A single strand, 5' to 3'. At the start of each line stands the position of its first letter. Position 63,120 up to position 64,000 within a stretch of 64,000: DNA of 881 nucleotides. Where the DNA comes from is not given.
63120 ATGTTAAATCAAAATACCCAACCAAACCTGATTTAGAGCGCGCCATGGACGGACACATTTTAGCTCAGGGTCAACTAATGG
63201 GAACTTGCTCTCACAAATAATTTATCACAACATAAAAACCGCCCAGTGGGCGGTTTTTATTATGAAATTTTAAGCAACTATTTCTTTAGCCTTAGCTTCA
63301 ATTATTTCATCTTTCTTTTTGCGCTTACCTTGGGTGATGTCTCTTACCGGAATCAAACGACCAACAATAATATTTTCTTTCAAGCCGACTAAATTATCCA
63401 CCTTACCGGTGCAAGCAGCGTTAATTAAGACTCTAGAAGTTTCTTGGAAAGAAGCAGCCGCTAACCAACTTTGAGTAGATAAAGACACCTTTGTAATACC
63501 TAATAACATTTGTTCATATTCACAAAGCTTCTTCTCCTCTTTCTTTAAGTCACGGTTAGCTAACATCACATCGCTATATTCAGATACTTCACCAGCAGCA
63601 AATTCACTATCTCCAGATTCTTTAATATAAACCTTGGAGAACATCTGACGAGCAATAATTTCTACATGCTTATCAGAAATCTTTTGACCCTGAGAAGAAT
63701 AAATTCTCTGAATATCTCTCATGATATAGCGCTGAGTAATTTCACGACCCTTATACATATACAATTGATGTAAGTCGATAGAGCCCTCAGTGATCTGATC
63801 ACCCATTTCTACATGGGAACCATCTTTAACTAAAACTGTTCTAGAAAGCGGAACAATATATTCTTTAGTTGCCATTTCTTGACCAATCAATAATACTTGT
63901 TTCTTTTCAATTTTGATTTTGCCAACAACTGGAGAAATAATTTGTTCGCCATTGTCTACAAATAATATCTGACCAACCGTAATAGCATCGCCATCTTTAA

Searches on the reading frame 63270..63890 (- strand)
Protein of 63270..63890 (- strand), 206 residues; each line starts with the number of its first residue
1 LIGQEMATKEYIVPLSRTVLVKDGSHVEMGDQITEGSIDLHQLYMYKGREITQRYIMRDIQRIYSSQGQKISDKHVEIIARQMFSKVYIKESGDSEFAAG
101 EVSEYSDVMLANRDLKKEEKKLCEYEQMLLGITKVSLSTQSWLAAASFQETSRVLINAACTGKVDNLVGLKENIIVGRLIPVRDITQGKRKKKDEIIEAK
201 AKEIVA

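Call 96: search_protein_families(library=pfam, proteins=[window:63270-63890:-], max_evalue=0.001)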
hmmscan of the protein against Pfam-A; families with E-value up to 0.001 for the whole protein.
window:63270-63890:- (206 aa): 1 family
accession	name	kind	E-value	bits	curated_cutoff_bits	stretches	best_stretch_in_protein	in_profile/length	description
PF04998.22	RNA_pol_Rpb1_5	-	7.9e-14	52.2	28.5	1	12-139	179-266/267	RNA polymerase Rpb1, domain 5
